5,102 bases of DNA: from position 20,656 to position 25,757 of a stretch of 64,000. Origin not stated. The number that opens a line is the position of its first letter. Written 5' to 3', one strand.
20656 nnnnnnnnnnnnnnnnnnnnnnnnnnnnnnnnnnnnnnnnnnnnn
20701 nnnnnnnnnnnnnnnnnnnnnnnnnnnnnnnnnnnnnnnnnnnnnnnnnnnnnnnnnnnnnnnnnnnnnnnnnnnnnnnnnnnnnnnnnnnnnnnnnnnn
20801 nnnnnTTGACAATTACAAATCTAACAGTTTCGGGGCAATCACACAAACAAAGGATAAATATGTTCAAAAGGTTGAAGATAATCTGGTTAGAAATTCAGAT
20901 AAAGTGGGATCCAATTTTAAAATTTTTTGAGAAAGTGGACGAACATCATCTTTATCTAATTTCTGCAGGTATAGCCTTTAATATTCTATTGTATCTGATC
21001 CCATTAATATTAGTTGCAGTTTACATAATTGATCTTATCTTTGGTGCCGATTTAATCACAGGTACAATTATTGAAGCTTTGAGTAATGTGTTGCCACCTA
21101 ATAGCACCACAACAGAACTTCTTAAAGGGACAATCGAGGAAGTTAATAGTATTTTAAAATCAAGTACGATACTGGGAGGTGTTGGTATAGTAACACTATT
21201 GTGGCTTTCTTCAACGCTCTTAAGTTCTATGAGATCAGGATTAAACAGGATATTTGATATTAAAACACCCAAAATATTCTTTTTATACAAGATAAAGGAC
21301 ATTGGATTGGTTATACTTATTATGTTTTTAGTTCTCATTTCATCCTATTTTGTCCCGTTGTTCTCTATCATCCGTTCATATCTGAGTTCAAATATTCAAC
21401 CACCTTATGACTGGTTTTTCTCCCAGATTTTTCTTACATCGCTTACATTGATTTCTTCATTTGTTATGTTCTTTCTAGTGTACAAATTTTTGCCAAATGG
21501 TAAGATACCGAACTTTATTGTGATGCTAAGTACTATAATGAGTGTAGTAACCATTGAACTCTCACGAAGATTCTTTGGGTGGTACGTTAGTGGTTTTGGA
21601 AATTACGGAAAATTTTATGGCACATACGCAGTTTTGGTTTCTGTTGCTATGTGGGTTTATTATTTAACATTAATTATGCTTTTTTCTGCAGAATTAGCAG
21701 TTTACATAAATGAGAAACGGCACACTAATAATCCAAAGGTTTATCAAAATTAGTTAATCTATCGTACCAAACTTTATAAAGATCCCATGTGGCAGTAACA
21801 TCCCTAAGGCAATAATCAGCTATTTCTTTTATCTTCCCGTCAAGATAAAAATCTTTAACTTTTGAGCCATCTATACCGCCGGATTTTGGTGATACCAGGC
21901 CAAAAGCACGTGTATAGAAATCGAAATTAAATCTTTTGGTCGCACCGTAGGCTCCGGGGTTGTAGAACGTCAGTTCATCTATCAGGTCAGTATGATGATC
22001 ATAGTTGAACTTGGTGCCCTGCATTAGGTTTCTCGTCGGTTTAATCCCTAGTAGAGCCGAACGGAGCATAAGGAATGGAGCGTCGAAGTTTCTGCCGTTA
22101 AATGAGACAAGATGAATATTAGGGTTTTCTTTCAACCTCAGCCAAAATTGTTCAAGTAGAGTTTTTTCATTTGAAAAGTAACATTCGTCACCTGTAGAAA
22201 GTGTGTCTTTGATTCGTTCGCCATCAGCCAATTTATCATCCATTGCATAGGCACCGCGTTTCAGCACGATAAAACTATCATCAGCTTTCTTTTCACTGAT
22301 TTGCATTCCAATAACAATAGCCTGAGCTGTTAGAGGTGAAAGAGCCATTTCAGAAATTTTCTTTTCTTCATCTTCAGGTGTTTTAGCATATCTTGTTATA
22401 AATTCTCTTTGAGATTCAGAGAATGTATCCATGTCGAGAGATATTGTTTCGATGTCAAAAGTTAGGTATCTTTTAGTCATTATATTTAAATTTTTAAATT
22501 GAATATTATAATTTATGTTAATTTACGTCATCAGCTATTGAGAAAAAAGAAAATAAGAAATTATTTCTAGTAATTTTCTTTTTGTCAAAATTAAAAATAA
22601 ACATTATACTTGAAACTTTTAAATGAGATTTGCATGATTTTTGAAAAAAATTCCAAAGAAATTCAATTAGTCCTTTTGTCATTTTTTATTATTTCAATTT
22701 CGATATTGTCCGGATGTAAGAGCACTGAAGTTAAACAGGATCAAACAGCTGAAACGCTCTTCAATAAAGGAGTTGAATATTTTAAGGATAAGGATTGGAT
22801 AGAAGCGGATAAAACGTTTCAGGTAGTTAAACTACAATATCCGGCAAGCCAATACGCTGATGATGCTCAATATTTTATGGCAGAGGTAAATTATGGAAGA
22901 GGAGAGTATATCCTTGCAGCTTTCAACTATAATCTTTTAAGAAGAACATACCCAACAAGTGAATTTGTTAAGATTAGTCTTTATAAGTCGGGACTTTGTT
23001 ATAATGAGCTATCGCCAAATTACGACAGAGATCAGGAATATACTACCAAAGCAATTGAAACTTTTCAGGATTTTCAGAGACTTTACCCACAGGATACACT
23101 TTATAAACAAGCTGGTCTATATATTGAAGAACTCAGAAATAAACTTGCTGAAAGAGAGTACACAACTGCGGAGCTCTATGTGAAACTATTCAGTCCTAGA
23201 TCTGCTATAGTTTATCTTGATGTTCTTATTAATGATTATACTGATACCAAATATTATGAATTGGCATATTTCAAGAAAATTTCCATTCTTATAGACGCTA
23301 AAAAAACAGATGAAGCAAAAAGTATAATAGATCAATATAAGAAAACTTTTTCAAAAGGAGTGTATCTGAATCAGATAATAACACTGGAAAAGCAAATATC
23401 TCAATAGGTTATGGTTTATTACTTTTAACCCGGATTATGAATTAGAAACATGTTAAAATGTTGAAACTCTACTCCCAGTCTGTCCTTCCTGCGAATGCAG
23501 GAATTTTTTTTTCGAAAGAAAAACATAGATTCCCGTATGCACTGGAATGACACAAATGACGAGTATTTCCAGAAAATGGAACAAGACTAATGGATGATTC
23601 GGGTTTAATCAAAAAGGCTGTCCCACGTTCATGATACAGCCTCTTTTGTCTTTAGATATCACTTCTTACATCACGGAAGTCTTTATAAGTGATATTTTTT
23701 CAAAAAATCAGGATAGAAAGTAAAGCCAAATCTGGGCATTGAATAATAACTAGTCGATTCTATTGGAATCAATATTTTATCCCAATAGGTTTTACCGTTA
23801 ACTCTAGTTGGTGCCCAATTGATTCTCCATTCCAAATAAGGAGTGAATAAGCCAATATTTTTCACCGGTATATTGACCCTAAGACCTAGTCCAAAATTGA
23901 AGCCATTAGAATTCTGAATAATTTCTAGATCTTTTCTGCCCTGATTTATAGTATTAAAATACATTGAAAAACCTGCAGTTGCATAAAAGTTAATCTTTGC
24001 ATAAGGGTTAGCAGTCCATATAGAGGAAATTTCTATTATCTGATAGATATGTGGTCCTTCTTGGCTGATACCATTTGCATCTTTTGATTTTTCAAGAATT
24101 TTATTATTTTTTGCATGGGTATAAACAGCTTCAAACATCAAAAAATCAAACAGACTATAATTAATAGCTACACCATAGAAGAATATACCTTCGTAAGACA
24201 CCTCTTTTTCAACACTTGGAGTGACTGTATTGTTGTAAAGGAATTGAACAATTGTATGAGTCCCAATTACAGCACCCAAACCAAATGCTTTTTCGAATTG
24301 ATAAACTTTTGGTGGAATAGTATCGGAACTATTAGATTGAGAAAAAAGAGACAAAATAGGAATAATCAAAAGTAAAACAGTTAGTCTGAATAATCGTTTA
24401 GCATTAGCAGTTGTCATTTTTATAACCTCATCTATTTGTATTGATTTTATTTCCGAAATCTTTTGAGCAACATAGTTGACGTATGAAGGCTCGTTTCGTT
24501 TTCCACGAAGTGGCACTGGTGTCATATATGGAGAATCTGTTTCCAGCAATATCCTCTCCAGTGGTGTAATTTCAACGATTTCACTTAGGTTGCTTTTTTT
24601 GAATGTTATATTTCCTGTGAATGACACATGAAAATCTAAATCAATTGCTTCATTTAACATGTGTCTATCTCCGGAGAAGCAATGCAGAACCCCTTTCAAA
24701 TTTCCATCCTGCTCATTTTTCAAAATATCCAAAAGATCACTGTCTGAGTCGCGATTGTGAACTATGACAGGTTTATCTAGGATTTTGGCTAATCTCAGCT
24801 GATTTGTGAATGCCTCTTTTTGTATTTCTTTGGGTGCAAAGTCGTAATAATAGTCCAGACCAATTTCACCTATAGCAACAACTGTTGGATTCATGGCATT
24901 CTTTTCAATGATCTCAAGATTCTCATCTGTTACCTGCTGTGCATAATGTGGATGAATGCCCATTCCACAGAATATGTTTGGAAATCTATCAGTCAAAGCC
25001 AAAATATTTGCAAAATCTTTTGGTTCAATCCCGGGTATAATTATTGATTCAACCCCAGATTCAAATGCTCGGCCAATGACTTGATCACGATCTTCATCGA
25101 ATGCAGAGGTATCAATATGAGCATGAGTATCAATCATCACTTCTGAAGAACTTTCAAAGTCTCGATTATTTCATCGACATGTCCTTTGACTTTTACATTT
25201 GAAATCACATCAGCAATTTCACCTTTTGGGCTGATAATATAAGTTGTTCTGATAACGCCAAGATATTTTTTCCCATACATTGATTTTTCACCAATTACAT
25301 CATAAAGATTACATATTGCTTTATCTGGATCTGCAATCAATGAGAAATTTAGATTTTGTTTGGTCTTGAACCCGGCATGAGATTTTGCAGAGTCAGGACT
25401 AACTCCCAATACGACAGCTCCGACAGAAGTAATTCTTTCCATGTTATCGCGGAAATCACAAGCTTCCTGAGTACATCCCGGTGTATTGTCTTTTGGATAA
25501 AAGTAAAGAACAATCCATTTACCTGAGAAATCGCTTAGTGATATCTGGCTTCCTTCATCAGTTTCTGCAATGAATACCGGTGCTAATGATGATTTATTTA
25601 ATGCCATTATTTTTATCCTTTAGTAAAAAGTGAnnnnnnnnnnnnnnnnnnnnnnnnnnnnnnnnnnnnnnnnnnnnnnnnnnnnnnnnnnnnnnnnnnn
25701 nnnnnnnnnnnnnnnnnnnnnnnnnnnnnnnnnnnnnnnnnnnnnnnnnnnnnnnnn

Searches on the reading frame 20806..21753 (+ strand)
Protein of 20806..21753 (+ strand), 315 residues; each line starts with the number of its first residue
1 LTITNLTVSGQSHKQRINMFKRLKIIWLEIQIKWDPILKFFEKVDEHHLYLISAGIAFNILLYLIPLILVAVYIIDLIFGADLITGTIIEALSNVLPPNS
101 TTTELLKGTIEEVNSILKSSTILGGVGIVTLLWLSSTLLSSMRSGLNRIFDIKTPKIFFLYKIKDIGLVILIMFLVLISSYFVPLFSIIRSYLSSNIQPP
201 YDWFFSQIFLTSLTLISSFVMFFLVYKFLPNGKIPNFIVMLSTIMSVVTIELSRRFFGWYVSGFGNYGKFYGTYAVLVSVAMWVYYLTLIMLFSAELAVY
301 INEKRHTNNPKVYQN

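Call 69: search_protein_families(library=pfam, proteins=[window:20806-21753:+], max_evalue=0.00001)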
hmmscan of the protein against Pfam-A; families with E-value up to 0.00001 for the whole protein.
window:20806-21753:+ (315 aa): 1 family
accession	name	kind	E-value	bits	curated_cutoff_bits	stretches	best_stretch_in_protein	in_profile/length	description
PF03631.20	Virul_fac_BrkB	-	3.3e-41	142.1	33.7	1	46-304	2-258/259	Virulence factor BrkB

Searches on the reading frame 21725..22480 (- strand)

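Call 69: search_protein_families(library=pfam, proteins=[window:21725-22480:-], max_evalue=0.00001)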
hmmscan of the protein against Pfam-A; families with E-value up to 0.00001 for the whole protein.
window:21725-22480:- (251 aa): 3 families
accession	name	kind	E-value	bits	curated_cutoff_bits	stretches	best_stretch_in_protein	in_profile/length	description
PF10108.15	DNA_pol_B_exo2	-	4.8e-20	72.6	24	1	103-235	35-170/213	Predicted 3'-5' exonuclease related to the exonuclease domain of PolB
PF13482.12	RNase_H_2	-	2.4e-06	28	22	0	103-239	42-165/165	RNase_H superfamily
PF03104.25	DNA_pol_B_exo1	-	6.7e-06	26.1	23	0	6-172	67-206/242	DNA polymerase family B, exonuclease domain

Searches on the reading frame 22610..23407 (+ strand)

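Call 69: search_protein_families(library=pfam, proteins=[window:22610-23407:+], max_evalue=0.00001)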
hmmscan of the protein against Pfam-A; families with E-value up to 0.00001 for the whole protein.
window:22610-23407:+ (265 aa): 3 families
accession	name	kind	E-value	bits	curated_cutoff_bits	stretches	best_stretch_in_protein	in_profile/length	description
PF13525.12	YfiO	-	9.9e-24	84.7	25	1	44-220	2-181/203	Outer membrane lipoprotein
PF13174.12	TPR_6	-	5.1e-11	42.9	26.3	0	123-161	2-32/33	Tetratricopeptide repeat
PF09976.15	TPR_21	-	2.5e-06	27.8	25.5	0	13-105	6-97/193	Tetratricopeptide repeat-like domain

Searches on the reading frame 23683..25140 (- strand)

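Call 69: search_protein_families(library=pfam, proteins=[window:23683-25140:-], max_evalue=0.00001)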
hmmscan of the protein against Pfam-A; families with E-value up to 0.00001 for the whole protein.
window:23683-25140:- (485 aa): 1 family
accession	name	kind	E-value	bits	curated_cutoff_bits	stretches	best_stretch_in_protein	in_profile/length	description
PF01026.27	TatD_DNase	-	3.2e-88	295.8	27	1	3-252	1-253/253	TatD related DNase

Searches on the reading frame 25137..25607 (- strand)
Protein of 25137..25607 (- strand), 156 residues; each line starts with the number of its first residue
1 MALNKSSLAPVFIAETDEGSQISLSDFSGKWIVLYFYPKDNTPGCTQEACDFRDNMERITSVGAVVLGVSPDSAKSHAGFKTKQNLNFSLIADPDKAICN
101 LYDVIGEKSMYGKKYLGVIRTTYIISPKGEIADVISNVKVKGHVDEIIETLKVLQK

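Call 69: search_protein_families(library=pfam, proteins=[window:25137-25607:-], max_evalue=0.00001)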
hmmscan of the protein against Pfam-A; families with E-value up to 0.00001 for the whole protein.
window:25137-25607:- (156 aa): 2 families
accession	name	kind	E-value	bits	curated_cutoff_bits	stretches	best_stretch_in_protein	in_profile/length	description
PF00578.27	AhpC-TSA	-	2.7e-37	127.9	26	1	9-133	5-123/124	AhpC/TSA family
PF08534.16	Redoxin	-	3.9e-14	53.1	26.6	1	8-138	5-135/148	Redoxin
